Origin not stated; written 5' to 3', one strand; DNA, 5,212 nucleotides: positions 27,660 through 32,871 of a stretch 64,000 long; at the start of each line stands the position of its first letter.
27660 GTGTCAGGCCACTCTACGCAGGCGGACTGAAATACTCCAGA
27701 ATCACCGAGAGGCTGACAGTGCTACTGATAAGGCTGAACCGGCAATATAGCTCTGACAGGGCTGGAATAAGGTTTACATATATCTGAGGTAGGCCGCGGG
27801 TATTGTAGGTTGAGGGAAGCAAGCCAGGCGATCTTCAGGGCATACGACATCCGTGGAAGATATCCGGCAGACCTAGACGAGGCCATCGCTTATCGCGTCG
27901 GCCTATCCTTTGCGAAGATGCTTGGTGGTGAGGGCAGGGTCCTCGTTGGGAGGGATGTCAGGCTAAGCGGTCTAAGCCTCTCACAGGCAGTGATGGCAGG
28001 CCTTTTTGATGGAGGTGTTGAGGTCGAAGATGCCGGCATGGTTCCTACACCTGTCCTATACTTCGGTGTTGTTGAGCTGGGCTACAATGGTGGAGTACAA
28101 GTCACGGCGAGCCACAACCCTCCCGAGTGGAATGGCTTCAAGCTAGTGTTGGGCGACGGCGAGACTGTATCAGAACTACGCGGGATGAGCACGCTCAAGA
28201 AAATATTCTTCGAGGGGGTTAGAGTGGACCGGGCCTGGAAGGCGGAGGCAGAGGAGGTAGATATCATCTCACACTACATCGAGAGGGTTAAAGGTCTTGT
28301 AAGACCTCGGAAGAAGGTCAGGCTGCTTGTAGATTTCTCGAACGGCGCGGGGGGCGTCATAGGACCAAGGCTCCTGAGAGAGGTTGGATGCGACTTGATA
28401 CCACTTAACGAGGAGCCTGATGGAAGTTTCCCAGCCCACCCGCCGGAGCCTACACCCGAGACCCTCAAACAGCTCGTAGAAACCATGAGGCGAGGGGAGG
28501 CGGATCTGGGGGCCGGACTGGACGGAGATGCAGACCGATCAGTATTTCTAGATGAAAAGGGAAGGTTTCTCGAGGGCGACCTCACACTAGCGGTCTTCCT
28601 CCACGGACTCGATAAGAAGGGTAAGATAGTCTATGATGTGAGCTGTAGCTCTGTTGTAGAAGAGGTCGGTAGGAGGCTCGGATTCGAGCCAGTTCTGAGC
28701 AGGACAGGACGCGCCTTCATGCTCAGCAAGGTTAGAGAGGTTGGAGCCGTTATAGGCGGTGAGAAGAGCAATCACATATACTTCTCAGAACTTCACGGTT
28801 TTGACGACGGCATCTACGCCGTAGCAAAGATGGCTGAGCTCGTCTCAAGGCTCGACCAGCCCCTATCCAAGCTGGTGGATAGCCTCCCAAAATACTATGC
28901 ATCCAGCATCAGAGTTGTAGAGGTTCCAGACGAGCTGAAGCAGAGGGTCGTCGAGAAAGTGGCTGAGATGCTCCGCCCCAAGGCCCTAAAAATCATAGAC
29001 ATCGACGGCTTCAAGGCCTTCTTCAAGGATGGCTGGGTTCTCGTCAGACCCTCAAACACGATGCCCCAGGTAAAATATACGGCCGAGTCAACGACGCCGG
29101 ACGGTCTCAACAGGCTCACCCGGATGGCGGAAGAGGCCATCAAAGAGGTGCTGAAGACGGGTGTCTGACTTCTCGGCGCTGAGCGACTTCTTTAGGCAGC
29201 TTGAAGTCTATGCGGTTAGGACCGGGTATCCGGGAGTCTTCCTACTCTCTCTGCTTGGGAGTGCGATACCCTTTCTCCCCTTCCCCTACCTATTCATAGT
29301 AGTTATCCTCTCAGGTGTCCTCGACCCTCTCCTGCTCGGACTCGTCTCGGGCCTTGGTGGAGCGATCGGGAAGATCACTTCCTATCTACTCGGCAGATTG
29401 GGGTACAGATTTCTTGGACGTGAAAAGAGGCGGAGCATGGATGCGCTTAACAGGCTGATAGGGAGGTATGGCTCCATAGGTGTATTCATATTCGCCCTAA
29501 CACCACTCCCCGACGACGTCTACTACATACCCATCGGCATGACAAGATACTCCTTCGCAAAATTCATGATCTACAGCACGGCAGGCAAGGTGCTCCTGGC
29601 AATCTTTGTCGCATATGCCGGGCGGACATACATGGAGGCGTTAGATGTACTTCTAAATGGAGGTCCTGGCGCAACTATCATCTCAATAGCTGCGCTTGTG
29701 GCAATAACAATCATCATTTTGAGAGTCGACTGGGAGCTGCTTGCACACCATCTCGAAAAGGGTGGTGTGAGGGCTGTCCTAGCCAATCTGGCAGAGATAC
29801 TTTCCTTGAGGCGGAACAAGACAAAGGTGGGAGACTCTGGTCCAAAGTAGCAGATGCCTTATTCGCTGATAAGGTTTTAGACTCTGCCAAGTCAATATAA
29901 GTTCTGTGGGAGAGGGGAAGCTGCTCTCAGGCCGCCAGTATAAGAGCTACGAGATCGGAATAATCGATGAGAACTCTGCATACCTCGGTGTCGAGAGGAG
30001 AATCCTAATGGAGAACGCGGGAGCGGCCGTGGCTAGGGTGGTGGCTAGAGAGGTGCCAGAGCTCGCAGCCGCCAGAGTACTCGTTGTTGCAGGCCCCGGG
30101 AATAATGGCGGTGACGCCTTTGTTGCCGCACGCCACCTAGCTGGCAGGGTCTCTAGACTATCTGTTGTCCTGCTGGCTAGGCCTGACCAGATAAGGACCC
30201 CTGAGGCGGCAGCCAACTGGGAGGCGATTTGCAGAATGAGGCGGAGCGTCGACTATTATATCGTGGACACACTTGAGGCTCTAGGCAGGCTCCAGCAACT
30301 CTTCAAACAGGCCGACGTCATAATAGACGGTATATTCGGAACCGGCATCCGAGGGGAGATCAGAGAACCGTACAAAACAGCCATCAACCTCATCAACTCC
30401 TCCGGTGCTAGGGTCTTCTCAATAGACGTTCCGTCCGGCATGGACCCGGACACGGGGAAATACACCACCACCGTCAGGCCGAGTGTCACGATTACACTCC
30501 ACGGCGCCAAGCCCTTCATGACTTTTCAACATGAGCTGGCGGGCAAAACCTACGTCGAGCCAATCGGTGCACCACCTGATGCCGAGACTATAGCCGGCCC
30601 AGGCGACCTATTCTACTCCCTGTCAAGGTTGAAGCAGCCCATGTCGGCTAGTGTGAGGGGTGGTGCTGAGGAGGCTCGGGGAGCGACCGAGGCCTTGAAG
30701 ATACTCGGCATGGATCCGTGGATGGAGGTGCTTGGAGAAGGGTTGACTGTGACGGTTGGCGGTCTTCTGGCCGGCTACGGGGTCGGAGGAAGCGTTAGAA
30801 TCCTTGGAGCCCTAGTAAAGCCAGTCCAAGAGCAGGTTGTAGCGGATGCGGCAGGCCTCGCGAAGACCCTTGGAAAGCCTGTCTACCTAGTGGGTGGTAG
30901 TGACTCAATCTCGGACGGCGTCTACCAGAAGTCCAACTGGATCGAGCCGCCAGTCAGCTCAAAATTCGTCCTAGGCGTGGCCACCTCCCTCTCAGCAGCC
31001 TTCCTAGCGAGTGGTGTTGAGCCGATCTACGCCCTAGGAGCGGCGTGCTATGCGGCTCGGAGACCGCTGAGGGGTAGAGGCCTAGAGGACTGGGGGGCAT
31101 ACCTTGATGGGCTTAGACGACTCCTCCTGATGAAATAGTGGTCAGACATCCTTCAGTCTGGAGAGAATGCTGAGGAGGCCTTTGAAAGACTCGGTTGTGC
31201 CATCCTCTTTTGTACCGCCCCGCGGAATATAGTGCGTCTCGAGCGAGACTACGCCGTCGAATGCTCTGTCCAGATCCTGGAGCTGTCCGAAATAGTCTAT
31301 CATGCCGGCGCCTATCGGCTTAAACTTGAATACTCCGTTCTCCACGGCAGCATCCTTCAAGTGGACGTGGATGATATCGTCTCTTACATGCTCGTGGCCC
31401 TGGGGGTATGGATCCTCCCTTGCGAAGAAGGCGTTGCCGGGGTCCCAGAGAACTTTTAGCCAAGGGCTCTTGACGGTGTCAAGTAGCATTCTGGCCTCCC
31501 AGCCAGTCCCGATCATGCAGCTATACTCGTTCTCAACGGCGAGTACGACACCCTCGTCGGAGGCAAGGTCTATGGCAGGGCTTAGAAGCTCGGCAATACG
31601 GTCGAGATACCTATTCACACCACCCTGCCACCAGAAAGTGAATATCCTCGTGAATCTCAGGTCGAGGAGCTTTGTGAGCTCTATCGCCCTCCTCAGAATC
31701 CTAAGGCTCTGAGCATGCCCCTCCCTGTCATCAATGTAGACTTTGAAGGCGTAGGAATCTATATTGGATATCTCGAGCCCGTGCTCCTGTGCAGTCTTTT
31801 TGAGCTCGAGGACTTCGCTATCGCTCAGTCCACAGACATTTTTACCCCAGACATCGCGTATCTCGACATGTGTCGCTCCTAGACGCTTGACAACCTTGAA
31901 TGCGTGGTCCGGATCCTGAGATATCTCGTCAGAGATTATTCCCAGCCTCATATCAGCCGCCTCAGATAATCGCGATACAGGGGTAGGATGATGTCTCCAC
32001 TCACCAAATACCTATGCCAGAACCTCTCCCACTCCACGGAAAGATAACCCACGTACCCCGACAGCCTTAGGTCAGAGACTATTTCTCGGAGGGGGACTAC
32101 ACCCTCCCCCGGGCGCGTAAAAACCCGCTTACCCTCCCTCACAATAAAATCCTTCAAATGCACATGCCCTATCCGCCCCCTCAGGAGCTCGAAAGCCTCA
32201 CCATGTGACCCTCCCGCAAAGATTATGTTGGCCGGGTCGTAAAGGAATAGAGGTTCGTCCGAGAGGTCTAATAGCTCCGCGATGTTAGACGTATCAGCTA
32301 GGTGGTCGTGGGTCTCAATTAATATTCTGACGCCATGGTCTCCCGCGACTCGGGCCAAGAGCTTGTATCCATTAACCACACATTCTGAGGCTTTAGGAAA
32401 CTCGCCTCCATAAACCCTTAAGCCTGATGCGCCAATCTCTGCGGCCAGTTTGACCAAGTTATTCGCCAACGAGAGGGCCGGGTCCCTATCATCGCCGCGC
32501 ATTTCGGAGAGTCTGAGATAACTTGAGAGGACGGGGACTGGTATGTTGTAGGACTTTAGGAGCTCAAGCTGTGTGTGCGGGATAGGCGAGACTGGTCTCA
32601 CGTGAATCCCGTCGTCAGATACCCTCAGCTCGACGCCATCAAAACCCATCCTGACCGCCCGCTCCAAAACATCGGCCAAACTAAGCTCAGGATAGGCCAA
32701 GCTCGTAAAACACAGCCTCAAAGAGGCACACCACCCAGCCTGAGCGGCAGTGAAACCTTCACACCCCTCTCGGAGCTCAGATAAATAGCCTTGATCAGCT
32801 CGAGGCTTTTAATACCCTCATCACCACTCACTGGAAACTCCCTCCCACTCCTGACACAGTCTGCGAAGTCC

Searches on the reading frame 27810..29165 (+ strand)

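Call 74: search_protein_families(library=pfam, proteins=[window:27810-29165:+], max_evalue=0.00001)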
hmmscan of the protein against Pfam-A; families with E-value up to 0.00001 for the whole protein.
window:27810-29165:+ (452 aa): 4 families
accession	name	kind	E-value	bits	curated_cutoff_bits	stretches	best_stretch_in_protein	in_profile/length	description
PF02878.22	PGM_PMM_I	-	5.5e-33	114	22.5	1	8-122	3-121/138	Phosphoglucomutase/phosphomannomutase, alpha/beta/alpha domain I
PF02879.22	PGM_PMM_II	-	3.8e-25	88.8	29.3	1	155-251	2-103/103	Phosphoglucomutase/phosphomannomutase, alpha/beta/alpha domain II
PF02880.22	PGM_PMM_III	-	2.2e-21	76.6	20.7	1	256-361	2-113/115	Phosphoglucomutase/phosphomannomutase, alpha/beta/alpha domain III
PF00408.26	PGM_PMM_IV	-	3.7e-11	43.4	23.1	1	375-438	1-63/68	Phosphoglucomutase/phosphomannomutase, C-terminal domain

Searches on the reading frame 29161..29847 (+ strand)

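Call 74: search_protein_families(library=pfam, proteins=[window:29161-29847:+], max_evalue=0.00001)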
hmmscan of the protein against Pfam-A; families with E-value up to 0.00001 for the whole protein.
window:29161-29847:+ (229 aa): 1 family
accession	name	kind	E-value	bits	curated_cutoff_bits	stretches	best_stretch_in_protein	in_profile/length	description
PF09335.16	VTT_dom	-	1e-15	58.7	33.9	1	42-155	2-122/123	VTT domain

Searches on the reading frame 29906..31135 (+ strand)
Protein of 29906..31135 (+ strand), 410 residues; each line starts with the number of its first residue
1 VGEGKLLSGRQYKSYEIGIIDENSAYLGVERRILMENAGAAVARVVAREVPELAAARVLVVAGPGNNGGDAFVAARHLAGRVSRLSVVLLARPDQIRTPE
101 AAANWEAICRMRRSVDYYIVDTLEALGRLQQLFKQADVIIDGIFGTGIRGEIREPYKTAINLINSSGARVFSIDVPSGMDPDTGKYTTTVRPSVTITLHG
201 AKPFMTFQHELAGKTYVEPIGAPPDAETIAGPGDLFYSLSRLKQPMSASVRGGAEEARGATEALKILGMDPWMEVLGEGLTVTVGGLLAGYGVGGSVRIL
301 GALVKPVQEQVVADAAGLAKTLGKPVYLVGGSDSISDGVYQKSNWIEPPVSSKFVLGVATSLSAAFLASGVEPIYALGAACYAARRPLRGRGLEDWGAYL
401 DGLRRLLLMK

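Call 74: search_protein_families(library=pfam, proteins=[window:29906-31135:+], max_evalue=0.00001)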
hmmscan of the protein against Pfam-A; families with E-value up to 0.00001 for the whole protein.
window:29906-31135:+ (410 aa): 1 family
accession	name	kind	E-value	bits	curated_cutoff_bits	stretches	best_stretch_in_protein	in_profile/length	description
PF03853.21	YjeF_N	-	1.5e-44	152.4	24.9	1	33-203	3-168/169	YjeF-related protein N-terminus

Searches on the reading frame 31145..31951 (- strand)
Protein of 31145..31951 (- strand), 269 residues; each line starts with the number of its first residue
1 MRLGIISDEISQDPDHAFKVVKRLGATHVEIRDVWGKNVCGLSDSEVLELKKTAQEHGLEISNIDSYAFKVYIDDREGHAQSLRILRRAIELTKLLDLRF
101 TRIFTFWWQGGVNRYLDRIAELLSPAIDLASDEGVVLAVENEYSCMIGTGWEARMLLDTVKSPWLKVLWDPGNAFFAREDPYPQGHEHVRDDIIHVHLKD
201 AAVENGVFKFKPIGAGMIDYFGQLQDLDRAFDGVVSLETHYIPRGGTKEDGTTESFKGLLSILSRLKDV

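Call 74: search_protein_families(library=pfam, proteins=[window:31145-31951:-], max_evalue=0.00001)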
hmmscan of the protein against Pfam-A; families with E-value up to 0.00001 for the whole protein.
window:31145-31951:- (269 aa): 1 family
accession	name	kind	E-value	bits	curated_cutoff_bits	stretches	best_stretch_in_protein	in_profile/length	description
PF01261.30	AP_endonuc_2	-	7.2e-38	131.1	31.1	1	18-255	1-242/249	Xylose isomerase-like TIM barrel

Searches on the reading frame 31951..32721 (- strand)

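Call 74: search_protein_families(library=pfam, proteins=[window:31951-32721:-], max_evalue=0.00001)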
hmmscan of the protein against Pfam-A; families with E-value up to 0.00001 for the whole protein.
window:31951-32721:- (257 aa): 1 family
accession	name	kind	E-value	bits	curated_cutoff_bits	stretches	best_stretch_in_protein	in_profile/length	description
PF01261.30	AP_endonuc_2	-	8.8e-28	98.1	31.1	1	19-233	1-231/249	Xylose isomerase-like TIM barrel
